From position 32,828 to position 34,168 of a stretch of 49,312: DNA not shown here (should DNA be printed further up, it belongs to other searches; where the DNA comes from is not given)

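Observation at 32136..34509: Tightly coupled trio: Zn-ribbon repeat protein, radical SAM/SPASM enzyme, membrane-anchored Mrr-type nuclease domain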

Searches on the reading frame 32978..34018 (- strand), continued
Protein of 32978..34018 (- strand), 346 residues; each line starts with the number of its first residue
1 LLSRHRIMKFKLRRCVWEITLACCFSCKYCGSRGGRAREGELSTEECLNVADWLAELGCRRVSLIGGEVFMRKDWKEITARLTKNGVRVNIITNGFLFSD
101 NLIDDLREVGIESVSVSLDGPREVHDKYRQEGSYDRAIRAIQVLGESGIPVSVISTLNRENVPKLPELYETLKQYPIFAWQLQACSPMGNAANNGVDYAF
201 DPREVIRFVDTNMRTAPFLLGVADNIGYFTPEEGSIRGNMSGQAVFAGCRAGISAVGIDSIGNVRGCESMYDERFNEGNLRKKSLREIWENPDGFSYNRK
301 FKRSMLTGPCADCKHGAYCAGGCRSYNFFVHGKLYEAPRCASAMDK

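Call 62: search_protein_families(library=pfam, proteins=[L010:5120-6001:+, L013:5189-5983:+, L017:5089-5958:+, L026:5309-5998:+, L028:1065-1868:+, L046:121-768:+, L062:5294-5965:+, L073:4997-5998:+, L068:4537-5148:+, L064:1081-1461:+], max_evalue=0.01)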
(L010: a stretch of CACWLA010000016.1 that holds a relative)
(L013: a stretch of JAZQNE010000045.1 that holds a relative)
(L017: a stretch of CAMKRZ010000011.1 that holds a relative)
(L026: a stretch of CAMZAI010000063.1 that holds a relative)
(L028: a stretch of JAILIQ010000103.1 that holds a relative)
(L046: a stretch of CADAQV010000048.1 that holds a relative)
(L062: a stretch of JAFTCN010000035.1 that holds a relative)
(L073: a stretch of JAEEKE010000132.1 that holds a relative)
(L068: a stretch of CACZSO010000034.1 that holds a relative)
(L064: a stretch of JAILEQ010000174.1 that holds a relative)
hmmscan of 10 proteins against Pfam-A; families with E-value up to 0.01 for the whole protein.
L010:5120-6001:+ (294 aa): 4 families
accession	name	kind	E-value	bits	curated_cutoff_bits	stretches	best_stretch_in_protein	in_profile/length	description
PF13248.11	Zn_ribbon_3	-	8.3e-06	25.5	27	1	236-256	4-25/26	zinc-ribbon domain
PF12773.13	DZR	-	1e-05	26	27.3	1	237-282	1-45/45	Double zinc ribbon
PF05458.17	Siva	-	0.0043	17.2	26.2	1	230-272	105-147/173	Cd27 binding protein (Siva)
PF18912.6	DZR_2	-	0.007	16.6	27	0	234-281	7-55/56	Double zinc ribbon domain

L013:5189-5983:+ (265 aa): 4 families
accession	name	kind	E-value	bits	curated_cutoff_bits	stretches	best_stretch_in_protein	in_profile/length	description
PF12773.13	DZR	-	7.9e-10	39.2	27.3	1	204-259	1-45/45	Double zinc ribbon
PF13240.11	Zn_Ribbon_1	-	1.2e-09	38.1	25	2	204-224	2-22/23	zinc-ribbon domain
PF13248.11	Zn_ribbon_3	-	2e-08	33.8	27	2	243-261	7-25/26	zinc-ribbon domain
PF17032.10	Zn_ribbon_15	-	4.1e-06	27.9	28.9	0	201-222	52-73/73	zinc-ribbon family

L017:5089-5958:+ (290 aa): 5 families
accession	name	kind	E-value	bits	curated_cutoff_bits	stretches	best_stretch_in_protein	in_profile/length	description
PF13248.11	Zn_ribbon_3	-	3.3e-06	26.8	27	1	255-279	2-26/26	zinc-ribbon domain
PF12773.13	DZR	-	2.2e-05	25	27.3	1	255-276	24-45/45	Double zinc ribbon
PF17032.10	Zn_ribbon_15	-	0.00084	20.5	28.9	1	253-276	50-73/73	zinc-ribbon family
PF13240.11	Zn_Ribbon_1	-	0.0051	17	25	0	258-277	2-21/23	zinc-ribbon domain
PF18912.6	DZR_2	-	0.0053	17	27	0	257-279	9-31/56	Double zinc ribbon domain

L026:5309-5998:+ (230 aa): 7 families
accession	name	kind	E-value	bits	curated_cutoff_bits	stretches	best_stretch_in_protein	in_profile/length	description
PF13240.11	Zn_Ribbon_1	-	8e-06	25.9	25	1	197-219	1-23/23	zinc-ribbon domain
PF12773.13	DZR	-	0.00028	21.4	27.3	1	198-220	1-23/45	Double zinc ribbon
PF24460.1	DUF7575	-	0.0021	17.8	28.5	1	196-220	4-28/28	Domain of unknown function (DUF7575)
PF16919.11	PknG_rubred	-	0.0025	18.2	28.5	0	203-224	30-51/74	Protein kinase G rubredoxin domain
PF13248.11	Zn_ribbon_3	-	0.0031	17.4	27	1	198-219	5-26/26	zinc-ribbon domain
PF14803.11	Zn_ribbon_Nudix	-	0.0036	17.6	25.6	0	210-223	1-14/34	Nudix N-terminal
PF09889.16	DUF2116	-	0.0059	17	26.8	0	197-214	5-22/59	Probable treble clef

L028:1065-1868:+ (268 aa): 3 families
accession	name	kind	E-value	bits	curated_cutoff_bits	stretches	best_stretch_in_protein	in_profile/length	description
PF13240.11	Zn_Ribbon_1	-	4.3e-08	33.1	25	2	243-264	1-22/23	zinc-ribbon domain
PF12773.13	DZR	-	0.00012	22.6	27.3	1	235-266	6-35/45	Double zinc ribbon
PF13248.11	Zn_ribbon_3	-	0.00018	21.3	27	1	244-264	5-25/26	zinc-ribbon domain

L046:121-768:+ (216 aa): 2 families
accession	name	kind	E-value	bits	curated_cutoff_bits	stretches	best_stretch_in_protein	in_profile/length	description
PF07282.18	Cas12f1-like_TNB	-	0.0024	18.4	26.3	1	166-196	20-48/60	Cas12f1-like, TNB domain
PF12773.13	DZR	-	0.0033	18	27.3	1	177-199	1-23/45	Double zinc ribbon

L062:5294-5965:+ (224 aa): 5 families
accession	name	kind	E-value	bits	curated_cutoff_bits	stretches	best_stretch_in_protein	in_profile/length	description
PF13240.11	Zn_Ribbon_1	-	2.2e-05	24.5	25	1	192-214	1-23/23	zinc-ribbon domain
PF12773.13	DZR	-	0.00021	21.8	27.3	1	193-214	1-22/45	Double zinc ribbon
PF17032.10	Zn_ribbon_15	-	0.0027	18.9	28.9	1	190-211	52-73/73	zinc-ribbon family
PF13248.11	Zn_ribbon_3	-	0.0071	16.2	27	0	193-214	5-26/26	zinc-ribbon domain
PF24463.1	DUF7577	-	0.0075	16.3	28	0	191-215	3-27/27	Domain of unknown function (DUF7577)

L073:4997-5998:+ (334 aa): 6 families
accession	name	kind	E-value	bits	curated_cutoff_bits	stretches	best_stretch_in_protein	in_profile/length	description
PF13240.11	Zn_Ribbon_1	-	9e-11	41.7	25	1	233-254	1-22/23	zinc-ribbon domain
PF13248.11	Zn_ribbon_3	-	5.8e-09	35.6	27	2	234-255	5-26/26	zinc-ribbon domain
PF12773.13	DZR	-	6.7e-08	33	27.3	1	234-289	1-45/45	Double zinc ribbon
PF24463.1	DUF7577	-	3.8e-05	23.6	28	1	230-253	1-24/27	Domain of unknown function (DUF7577)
PF17032.10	Zn_ribbon_15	-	0.00019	22.6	28.9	0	226-252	47-73/73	zinc-ribbon family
PF08271.17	Zn_Ribbon_TF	-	0.0028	17.6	29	1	233-269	2-43/43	TFIIB zinc-binding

L068:4537-5148:+ (204 aa): 6 families
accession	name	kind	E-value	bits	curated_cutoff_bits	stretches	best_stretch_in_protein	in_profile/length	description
PF24463.1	DUF7577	-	1.1e-06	28.6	28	1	171-195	2-26/27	Domain of unknown function (DUF7577)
PF13240.11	Zn_Ribbon_1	-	7.7e-06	26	25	1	174-195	2-23/23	zinc-ribbon domain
PF12773.13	DZR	-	0.00021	21.8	27.3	1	174-196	1-23/45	Double zinc ribbon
PF00641.23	Zn_ribbon_RanBP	-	0.00037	20.1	27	1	174-194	7-27/30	Zn-finger in Ran binding protein and others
PF14803.11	Zn_ribbon_Nudix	-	0.0018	18.6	25.6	0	186-200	1-15/34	Nudix N-terminal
PF13248.11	Zn_ribbon_3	-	0.0039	17.1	27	1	172-195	3-26/26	zinc-ribbon domain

L064:1081-1461:+ (127 aa): 8 families
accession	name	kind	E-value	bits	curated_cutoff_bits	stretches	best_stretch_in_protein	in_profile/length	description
PF13248.11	Zn_ribbon_3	-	4.3e-07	29.6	27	1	96-120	2-26/26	zinc-ribbon domain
PF13240.11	Zn_Ribbon_1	-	3.2e-06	27.2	25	1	98-120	1-23/23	zinc-ribbon domain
PF12773.13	DZR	-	2.5e-05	24.8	27.3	1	99-120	1-22/45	Double zinc ribbon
PF24463.1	DUF7577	-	0.00054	20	28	1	98-119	4-25/27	Domain of unknown function (DUF7577)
PF17032.10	Zn_ribbon_15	-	0.0013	19.9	28.9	1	90-117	51-73/73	zinc-ribbon family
PF18912.6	DZR_2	-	0.0022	18.2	27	1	96-123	21-49/56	Double zinc ribbon domain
PF14803.11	Zn_ribbon_Nudix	-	0.0078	16.5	25.6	0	97-107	1-11/34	Nudix N-terminal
PF09723.15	Zn_ribbon_8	-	0.008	16.6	34.4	0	83-106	16-36/41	Zinc ribbon domain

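Call 68: search_protein_families(library=ncbifam, proteins=[L132:2508-3758:+, L168:2971-4362:+, L132:1361-1774:+, L094:1216-2214:+, L097:3010-4017:+], max_evalue=1e-10)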
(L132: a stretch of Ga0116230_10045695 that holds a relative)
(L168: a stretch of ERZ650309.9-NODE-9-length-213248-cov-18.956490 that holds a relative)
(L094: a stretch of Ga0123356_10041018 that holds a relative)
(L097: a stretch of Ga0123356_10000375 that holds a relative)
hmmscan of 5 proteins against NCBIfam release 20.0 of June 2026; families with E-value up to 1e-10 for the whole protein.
L132:2508-3758:+ (417 aa): 37 families (the best 25 are shown)
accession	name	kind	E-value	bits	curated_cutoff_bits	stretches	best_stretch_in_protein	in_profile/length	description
TIGR04103.1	rSAM_nif11_3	equivalog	3.2e-247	819.8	725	1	3-407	1-410/412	nif11-class peptide radical SAM maturase 3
TIGR03913.1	rad_SAM_trio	equivalog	1.8e-124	415.8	591.75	1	8-380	20-393/477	GDL motif peptide-associated radical SAM/SPASM maturase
TIGR04133.1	rSAM_w_lipo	hypoth_equivalog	8.9e-51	172.8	425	1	5-344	22-349/350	TIGR04133 family radical SAM/SPASM protein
TIGR04545.1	rSAM_ahbD_hemeb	equivalog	8.1e-46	157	500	1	10-341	3-337/339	heme b synthase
TIGR04053.2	TIGR04053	equivalog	1e-45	156.6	395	1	9-214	10-218/366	TIGR04053 family radical SAM/SPASM domain-containing protein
TIGR04055.1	rSAM_NirJ2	equivalog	2.9e-44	151.9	500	1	10-331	3-312/326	putative heme d1 biosynthesis radical SAM protein NirJ2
TIGR04347.1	pseudo_SAM_Halo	equivalog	9.8e-37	127.1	525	1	8-218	39-250/390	TIGR04347 family pseudo-SAM/SPASM protein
TIGR04546.1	rSAM_ahbC_deAc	equivalog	1.2e-36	126.4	650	1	9-172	41-205/390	12,18-didecarboxysiroheme deacetylase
TIGR04051.1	rSAM_NirJ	equivalog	1.6e-34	119.4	515.45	1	10-173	5-169/354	heme d1 biosynthesis radical SAM protein NirJ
TIGR04303.1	GeoRSP_rSAM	equivalog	1.7e-33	116.6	400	1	11-329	9-313/325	GeoRSP system radical SAM/SPASM protein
TIGR04054.1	rSAM_NirJ1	equivalog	3e-32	111.7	650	1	9-170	38-200/387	putative heme d1 biosynthesis radical SAM protein NirJ1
TIGR03962.1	mycofact_rSAM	equivalog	2.5e-30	105.8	265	1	10-325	15-316/339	mycofactocin radical SAM maturase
TIGR02109.1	PQQ_syn_pqqE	equivalog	1.1e-28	100.2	381.35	1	11-348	11-339/358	pyrroloquinoline quinone biosynthesis protein PqqE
TIGR04250.1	SCM_rSAM_ScmE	equivalog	8.5e-27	94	400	1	12-331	8-336/358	SynChlorMet cassette radical SAM/SPASM protein ScmE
NF050035.1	rSAM_WgK_link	exception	1.1e-24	87.1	650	1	12-220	14-220/367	radical SAM/SPASM peptide maturase WgkB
TIGR03942.1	sulfatase_rSAM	equivalog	3.8e-18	65.7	349.45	1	14-339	8-343/363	anaerobic sulfatase maturase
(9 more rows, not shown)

L168:2971-4362:+ (464 aa): 34 families (the best 25 are shown)
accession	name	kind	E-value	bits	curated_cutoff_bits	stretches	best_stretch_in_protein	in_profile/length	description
TIGR04103.1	rSAM_nif11_3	equivalog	5.5e-213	707.1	725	1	15-422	2-407/412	nif11-class peptide radical SAM maturase 3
TIGR03913.1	rad_SAM_trio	equivalog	2.8e-114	382.1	591.75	1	17-392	18-386/477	GDL motif peptide-associated radical SAM/SPASM maturase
TIGR04133.1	rSAM_w_lipo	hypoth_equivalog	3.7e-44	151.1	425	1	18-363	24-349/350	TIGR04133 family radical SAM/SPASM protein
TIGR04545.1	rSAM_ahbD_hemeb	equivalog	2.3e-42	145.7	500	1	21-360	3-337/339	heme b synthase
TIGR04055.1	rSAM_NirJ2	equivalog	3.5e-42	145.1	500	1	21-350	3-314/326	putative heme d1 biosynthesis radical SAM protein NirJ2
TIGR04053.2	TIGR04053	equivalog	6.6e-39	134.2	395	1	16-211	6-204/366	TIGR04053 family radical SAM/SPASM domain-containing protein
TIGR04546.1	rSAM_ahbC_deAc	equivalog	2.1e-32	112.4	650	1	15-178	36-200/390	12,18-didecarboxysiroheme deacetylase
TIGR04347.1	pseudo_SAM_Halo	equivalog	2.6e-32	112.6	525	1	6-190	26-211/390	TIGR04347 family pseudo-SAM/SPASM protein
TIGR04051.1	rSAM_NirJ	equivalog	2.2e-30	105.8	515.45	1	20-347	4-334/354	heme d1 biosynthesis radical SAM protein NirJ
TIGR04250.1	SCM_rSAM_ScmE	equivalog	4.1e-29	101.6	400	1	23-350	8-336/358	SynChlorMet cassette radical SAM/SPASM protein ScmE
TIGR04054.1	rSAM_NirJ1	equivalog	9.7e-28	96.9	650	1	19-173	37-192/387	putative heme d1 biosynthesis radical SAM protein NirJ1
TIGR03962.1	mycofact_rSAM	equivalog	1.5e-27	96.7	265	1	21-344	15-316/339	mycofactocin radical SAM maturase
NF045574.1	sacti_mat_StsB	exception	1.4e-25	90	625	1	20-157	98-235/466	StsB family radical SAM/SPASM domain sactipeptide maturase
TIGR04303.1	GeoRSP_rSAM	equivalog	1.3e-24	87.4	400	1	22-347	9-312/325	GeoRSP system radical SAM/SPASM protein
TIGR04403.1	rSAM_skfB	equivalog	8.5e-23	80.8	300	1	7-203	97-289/402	sporulation killing factor system radical SAM maturase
TIGR03942.1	sulfatase_rSAM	equivalog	2.6e-15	56.4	349.45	1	26-358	9-343/363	anaerobic sulfatase maturase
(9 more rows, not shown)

L132:1361-1774:+ (138 aa): 1 family
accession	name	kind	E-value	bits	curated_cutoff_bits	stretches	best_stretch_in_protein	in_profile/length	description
TIGR03798.1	leader_Nif11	subfamily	1.2e-17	63.9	32.3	1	24-102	1-68/68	Nif11-like leader peptide family RiPP precursor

L094:1216-2214:+ (333 aa): 33 families (the best 25 are shown)
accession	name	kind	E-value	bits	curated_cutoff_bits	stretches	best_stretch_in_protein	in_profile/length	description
TIGR04103.1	rSAM_nif11_3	equivalog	1.2e-52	178.9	725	1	6-315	6-328/412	nif11-class peptide radical SAM maturase 3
TIGR03913.1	rad_SAM_trio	equivalog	6.1e-48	163.4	591.75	1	7-317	21-342/477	GDL motif peptide-associated radical SAM/SPASM maturase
TIGR04133.1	rSAM_w_lipo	hypoth_equivalog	1.8e-40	139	425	1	3-312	22-331/350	TIGR04133 family radical SAM/SPASM protein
TIGR03962.1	mycofact_rSAM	equivalog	2.8e-32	112.2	265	1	7-319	14-320/339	mycofactocin radical SAM maturase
TIGR04545.1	rSAM_ahbD_hemeb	equivalog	2.9e-27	96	500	1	8-329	3-335/339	heme b synthase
TIGR04051.1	rSAM_NirJ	equivalog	1.6e-25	89.8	515.45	1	8-177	5-175/354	heme d1 biosynthesis radical SAM protein NirJ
NF050035.1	rSAM_WgK_link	exception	2.2e-25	89.4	650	1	11-209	15-215/367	radical SAM/SPASM peptide maturase WgkB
TIGR04347.1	pseudo_SAM_Halo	equivalog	9.6e-24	84.3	525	1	8-177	41-211/390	TIGR04347 family pseudo-SAM/SPASM protein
TIGR04053.2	TIGR04053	equivalog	1.7e-23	83.5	395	1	8-195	11-203/366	TIGR04053 family radical SAM/SPASM domain-containing protein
TIGR04055.1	rSAM_NirJ2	equivalog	7.3e-23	81.6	500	1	8-321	3-313/326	putative heme d1 biosynthesis radical SAM protein NirJ2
TIGR04403.1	rSAM_skfB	equivalog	1e-22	80.5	300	1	6-257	105-349/402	sporulation killing factor system radical SAM maturase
TIGR04546.1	rSAM_ahbC_deAc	equivalog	1.6e-22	79.8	650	1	8-171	42-206/390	12,18-didecarboxysiroheme deacetylase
NF045574.1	sacti_mat_StsB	exception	8.5e-21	74.3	625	1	4-317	95-400/466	StsB family radical SAM/SPASM domain sactipeptide maturase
TIGR04250.1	SCM_rSAM_ScmE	equivalog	1.3e-20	73.6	400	1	10-168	8-168/358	SynChlorMet cassette radical SAM/SPASM protein ScmE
TIGR04303.1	GeoRSP_rSAM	equivalog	2e-20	73.6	400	1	7-317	7-311/325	GeoRSP system radical SAM/SPASM protein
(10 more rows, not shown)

L097:3010-4017:+ (336 aa): 36 families (the best 25 are shown)
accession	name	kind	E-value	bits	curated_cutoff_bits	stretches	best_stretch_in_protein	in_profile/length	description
TIGR04103.1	rSAM_nif11_3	equivalog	4.2e-67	226.5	725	1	4-320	3-327/412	nif11-class peptide radical SAM maturase 3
TIGR03913.1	rad_SAM_trio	equivalog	1.1e-58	198.9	591.75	1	7-328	20-345/477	GDL motif peptide-associated radical SAM/SPASM maturase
TIGR04133.1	rSAM_w_lipo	hypoth_equivalog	4.1e-46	157.5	425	1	2-318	20-331/350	TIGR04133 family radical SAM/SPASM protein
TIGR04055.1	rSAM_NirJ2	equivalog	1.6e-40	139.6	500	1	10-335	4-322/326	putative heme d1 biosynthesis radical SAM protein NirJ2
TIGR04545.1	rSAM_ahbD_hemeb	equivalog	3.4e-40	138.5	500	1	9-334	3-334/339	heme b synthase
TIGR04053.2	TIGR04053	equivalog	1.8e-36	126.2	395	1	8-202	10-211/366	TIGR04053 family radical SAM/SPASM domain-containing protein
TIGR04347.1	pseudo_SAM_Halo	equivalog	5.4e-36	124.7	525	1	8-175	40-209/390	TIGR04347 family pseudo-SAM/SPASM protein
TIGR04051.1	rSAM_NirJ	equivalog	7.5e-36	123.8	515.45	1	9-331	5-341/354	heme d1 biosynthesis radical SAM protein NirJ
NF050035.1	rSAM_WgK_link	exception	9.3e-36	123.6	650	1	12-333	15-358/367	radical SAM/SPASM peptide maturase WgkB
TIGR03962.1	mycofact_rSAM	equivalog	6.3e-34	117.6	265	1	9-326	15-321/339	mycofactocin radical SAM maturase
TIGR04054.1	rSAM_NirJ1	equivalog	5.3e-32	110.9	650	1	8-331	38-375/387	putative heme d1 biosynthesis radical SAM protein NirJ1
TIGR04546.1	rSAM_ahbC_deAc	equivalog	1.4e-31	109.7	650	1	8-170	41-205/390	12,18-didecarboxysiroheme deacetylase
NF045574.1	sacti_mat_StsB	exception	3.8e-29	101.8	625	1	2-329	92-406/466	StsB family radical SAM/SPASM domain sactipeptide maturase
TIGR04340.1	rSAM_ACGX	hypoth_equivalog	4.7e-26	91.8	400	1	10-332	7-333/341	radical SAM/SPASM domain protein, ACGX system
TIGR04082.1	rSAM_for_selen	equivalog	9.1e-26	90.7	350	1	10-321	203-499/516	thio(seleno)oxazole modification radical SAM maturase SbtM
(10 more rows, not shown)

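Call 77: search_dna_similar(query=window:32978-33997:-, collection=plasmids, mode=protein, max_rows=8, max_evalue=1e-30)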
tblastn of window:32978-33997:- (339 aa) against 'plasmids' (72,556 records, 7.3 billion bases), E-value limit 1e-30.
Records with a match: 9; places in all: 9; records where one place covers at least 80% of the query: 9.
Best place of each record, by identity: <60% 9.
By first word of the organism name: Azospirillum 3; Agathobacter 1; Ralstonia 1; Nostoc 1; Burkholderia 1; Aureibacter 1; Tropicibacter 1.
By predicted mobility (MOB-suite, as given by PLSDB): non-mobilizable 8; mobilizable 1.
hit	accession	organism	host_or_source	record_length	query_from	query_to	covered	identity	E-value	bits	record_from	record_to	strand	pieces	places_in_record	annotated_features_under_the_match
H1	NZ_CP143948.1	Agathobacter rectalis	Homo sapiens,cell culture,fecal sample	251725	4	334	98%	38.2%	4e-71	246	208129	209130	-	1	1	radical SAM protein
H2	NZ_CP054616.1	Azospirillum oryzae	cell culture,soil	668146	9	333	96%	36.4%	1e-60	216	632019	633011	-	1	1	GDL motif peptide-associated radical SAM/SPASM maturase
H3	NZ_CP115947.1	Ralstonia solanacearum MolK2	Musa sp.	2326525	9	333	96%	36.1%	3e-59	212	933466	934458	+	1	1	record has no annotation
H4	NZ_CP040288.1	Nostoc sp. C057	Phaeoceros,pure culture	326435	9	322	93%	37.3%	5e-62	221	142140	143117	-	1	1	nif11-class peptide radical SAM maturase 3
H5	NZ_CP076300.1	Burkholderia pseudomallei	Homo sapiens,blood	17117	2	333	98%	34.8%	1e-56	205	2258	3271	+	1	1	GDL motif peptide-associated radical SAM/SPASM maturase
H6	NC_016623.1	Azospirillum lipoferum 4B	-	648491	9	333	96%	35.5%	2e-59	213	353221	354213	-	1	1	GDL motif peptide-associated radical SAM/SPASM maturase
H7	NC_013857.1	Azospirillum sp. B510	-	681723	9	333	96%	34.9%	2e-56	204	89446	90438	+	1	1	GDL motif peptide-associated radical SAM/SPASM maturase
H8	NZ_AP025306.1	Aureibacter tunicatorum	-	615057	2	333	98%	33.9%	5e-61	218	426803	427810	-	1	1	radical SAM protein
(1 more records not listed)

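Call 78: get_annotated_region(hit=H1, flank=3000)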
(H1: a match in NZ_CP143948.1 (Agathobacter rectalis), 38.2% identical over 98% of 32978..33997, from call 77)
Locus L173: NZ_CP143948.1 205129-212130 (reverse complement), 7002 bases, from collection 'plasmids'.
description: Agathobacter rectalis strain DFI.5.28 plasmid unnamed1, complete sequence
organism: Agathobacter rectalis (NCBI taxid 39491)
taxonomy: Bacteria; Bacillota; Clostridia; Lachnospirales; Lachnospiraceae; Agathobacter; Agathobacter rectalis
host: -; source: Homo sapiens,cell culture,fecal sample; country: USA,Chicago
typing (MOB-suite, as given by PLSDB): non-mobilizable
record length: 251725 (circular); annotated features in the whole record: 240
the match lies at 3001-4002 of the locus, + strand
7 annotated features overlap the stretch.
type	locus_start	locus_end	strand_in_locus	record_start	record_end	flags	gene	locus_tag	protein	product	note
CDS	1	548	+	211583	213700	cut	fusA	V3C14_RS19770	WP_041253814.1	elongation factor G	GO:0006414 - translational elongation [Evidence IEA]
CDS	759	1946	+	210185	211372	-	tuf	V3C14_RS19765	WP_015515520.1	elongation factor Tu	GO:0006414 - translational elongation [Evidence IEA]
CDS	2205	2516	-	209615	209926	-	-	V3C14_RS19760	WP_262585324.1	hypothetical protein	-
CDS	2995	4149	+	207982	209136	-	-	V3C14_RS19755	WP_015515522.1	radical SAM protein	-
CDS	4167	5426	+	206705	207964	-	-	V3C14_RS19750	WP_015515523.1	MFS transporter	GO:0055085 - transmembrane transport [Evidence IEA]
CDS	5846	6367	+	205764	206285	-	-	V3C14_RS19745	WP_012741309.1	GNAT family N-acetyltransferase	-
CDS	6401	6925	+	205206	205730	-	-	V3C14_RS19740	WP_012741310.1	hypothetical protein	-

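Call 79: get_annotated_region(hit=H2, flank=2500)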
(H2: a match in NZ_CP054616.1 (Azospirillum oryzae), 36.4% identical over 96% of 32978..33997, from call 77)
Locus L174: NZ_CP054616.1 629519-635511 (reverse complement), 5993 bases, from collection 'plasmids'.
description: Azospirillum oryzae strain KACC 14407 plasmid unnamed2, complete sequence
organism: Azospirillum oryzae (NCBI taxid 286727)
taxonomy: Bacteria; Pseudomonadota; Alphaproteobacteria; Rhodospirillales; Azospirillaceae; Azospirillum; Azospirillum oryzae
host: -; source: cell culture,soil; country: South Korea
typing (MOB-suite, as given by PLSDB): non-mobilizable
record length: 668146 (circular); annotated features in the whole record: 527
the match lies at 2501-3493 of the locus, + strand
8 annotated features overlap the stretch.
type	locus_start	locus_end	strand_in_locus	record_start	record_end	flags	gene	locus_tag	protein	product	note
CDS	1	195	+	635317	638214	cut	-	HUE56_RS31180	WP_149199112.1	UbiA family prenyltransferase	-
CDS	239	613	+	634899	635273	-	-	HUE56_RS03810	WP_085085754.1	EamA family transporter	-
CDS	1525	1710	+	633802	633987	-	-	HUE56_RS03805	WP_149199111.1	DUF1843 domain-containing protein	-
CDS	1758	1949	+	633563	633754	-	-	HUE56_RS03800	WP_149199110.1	DUF1843 domain-containing protein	-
CDS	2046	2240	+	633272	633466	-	-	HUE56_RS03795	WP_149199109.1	DUF1843 domain-containing protein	-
CDS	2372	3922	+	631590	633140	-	-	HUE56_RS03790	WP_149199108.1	GDL motif peptide-associated radical SAM/SPASM maturase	GO:0046500 - S-adenosylmethionine metabolic process [Evidence IEA]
CDS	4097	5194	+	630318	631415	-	-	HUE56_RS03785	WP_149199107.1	extracellular solute-binding protein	-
CDS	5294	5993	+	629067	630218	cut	potA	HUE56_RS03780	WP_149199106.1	polyamine ABC transporter ATP-binding protein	GO:0015846 - polyamine transport [Evidence IEA]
